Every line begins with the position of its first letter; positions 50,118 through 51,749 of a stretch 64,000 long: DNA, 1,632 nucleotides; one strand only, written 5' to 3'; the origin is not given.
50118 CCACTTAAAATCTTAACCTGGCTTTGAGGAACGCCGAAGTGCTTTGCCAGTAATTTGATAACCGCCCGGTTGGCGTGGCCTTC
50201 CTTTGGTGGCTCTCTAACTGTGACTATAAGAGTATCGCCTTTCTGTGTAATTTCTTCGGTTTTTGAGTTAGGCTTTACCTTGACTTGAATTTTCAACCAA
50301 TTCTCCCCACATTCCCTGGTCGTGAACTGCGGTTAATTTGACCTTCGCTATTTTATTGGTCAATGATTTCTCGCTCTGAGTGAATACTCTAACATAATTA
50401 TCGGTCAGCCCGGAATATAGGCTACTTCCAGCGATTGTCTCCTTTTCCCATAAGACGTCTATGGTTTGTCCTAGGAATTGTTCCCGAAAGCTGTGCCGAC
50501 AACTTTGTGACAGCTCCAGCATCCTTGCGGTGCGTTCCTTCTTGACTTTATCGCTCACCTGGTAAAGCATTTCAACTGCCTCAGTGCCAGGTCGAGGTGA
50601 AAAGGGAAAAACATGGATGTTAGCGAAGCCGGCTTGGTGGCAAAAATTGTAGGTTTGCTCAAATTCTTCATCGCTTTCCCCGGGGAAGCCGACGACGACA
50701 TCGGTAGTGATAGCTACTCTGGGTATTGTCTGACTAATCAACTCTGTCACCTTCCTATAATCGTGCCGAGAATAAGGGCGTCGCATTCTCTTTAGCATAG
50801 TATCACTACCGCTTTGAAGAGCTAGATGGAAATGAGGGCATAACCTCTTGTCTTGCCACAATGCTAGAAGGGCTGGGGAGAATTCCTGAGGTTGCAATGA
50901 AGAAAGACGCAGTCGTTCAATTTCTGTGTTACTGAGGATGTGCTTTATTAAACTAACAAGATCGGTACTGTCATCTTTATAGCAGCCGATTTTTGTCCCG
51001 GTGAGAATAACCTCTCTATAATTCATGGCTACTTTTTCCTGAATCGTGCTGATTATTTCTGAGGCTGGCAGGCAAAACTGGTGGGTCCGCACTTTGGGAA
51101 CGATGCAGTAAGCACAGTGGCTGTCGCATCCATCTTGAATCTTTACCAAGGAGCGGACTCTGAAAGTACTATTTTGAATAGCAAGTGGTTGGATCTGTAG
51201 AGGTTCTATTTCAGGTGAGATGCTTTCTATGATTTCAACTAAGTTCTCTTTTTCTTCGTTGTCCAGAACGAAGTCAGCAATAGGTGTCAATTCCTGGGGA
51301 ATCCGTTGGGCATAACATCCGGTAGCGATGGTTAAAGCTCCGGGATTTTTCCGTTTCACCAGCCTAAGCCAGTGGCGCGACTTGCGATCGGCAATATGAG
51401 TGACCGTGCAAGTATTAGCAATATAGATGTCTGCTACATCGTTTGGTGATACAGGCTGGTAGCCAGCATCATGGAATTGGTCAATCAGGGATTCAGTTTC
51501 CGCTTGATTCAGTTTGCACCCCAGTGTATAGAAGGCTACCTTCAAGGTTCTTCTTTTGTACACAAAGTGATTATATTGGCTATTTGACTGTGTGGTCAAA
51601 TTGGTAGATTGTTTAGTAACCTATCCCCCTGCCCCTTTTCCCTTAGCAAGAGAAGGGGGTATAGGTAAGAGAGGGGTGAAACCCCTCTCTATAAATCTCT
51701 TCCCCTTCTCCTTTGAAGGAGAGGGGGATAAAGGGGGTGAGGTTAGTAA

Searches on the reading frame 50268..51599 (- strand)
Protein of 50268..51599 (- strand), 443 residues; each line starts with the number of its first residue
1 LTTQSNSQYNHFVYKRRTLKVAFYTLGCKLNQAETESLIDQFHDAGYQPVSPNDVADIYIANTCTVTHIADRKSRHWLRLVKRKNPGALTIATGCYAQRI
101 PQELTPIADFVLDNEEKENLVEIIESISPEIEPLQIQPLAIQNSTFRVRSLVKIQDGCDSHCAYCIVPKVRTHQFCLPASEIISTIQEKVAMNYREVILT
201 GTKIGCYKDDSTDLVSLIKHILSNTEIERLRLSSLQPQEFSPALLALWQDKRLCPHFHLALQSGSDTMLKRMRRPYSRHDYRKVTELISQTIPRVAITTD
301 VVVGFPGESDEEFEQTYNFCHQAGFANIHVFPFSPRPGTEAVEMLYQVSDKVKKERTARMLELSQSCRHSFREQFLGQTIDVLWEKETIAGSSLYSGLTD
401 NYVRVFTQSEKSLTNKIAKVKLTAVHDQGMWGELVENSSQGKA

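Call 37: search_protein_families(library=ncbifam, proteins=[window:50268-51599:-])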
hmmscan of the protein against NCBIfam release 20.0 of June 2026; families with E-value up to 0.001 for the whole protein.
window:50268-51599:- (443 aa): 18 families
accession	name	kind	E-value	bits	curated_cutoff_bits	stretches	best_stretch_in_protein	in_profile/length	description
TIGR01579.1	MiaB-like-C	equivalog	1.6e-119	399.9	357.05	1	23-421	1-415/416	tRNA (N(6)-L-threonylcarbamoyladenosine(37)-C(2))-methylthiotransferase MtaB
TIGR00089.1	TIGR00089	subfamily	5.9e-111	371.3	251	1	20-432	1-429/429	MiaB/RimO family radical SAM methylthiotransferase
TIGR01574.1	miaB-methiolase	equivalog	3.4e-78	263.6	355.3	1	23-435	4-437/437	tRNA (N6-isopentenyl adenosine(37)-C2)-methylthiotransferase MiaB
TIGR01578.1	MiaB-like-B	hypoth_equivalog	4.2e-66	223.4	314.7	1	20-435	1-421/421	tRNA (N(6)-L-threonylcarbamoyladenosine(37)-C(2))-methylthiotransferase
TIGR01125.1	TIGR01125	equivalog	1e-65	222.5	356.95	1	20-432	1-432/432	30S ribosomal protein S12 methylthiotransferase RimO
NF010916.0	PRK14336.1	equivalog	3.6e-58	197.3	606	1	23-437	6-415/418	tRNA (N6-isopentenyl adenosine(37)-C2)-methylthiotransferase MiaB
TIGR04013.1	B12_SAM_MJ_1487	hypoth_equivalog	5.2e-17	61.7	251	1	80-351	65-364/382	TIGR04013 family B12-binding domain/radical SAM domain-containing protein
TIGR04014.1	B12_SAM_MJ_0865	equivalog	2.5e-14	52.9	360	1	133-350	143-363/434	methyl-coenzyme M reductase glutamine C-methyltransferase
TIGR04479.1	bcpD_PhpK_rSAM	subfamily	3.4e-09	35.6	600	1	152-323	244-409/504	PhpK family radical SAM P-methyltransferase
TIGR04072.2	rSAM_ladder_B12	equivalog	5.5e-07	28.6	360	1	152-318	183-344/443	lipid biosynthesis B12-binding/radical SAM protein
NF038361.1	rSAM_Sden_1168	equivalog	2.6e-06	26.3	575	1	257-345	386-473/560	Sden_1168 family B12-binding radical SAM P-methyltransferase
TIGR03471.1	HpnJ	equivalog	1.5e-05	24.1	577.6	1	156-344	204-386/472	hopanoid biosynthesis associated radical SAM protein HpnJ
TIGR03956.1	rSAM_HydE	equivalog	2.3e-05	23.8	254.6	1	146-223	47-127/340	[FeFe] hydrogenase H-cluster radical SAM maturase HydE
NF045585.1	rSAM_slr0320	equivalog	5.4e-05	21.9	775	1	152-277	238-363/511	photosystem II high light acclimation radical SAM protein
NF040546.1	rSAM_CUAEP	equivalog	0.00012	20.9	500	0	42-128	32-119/468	CUAEP/CCAEP-tail radical SAM (seleno)protein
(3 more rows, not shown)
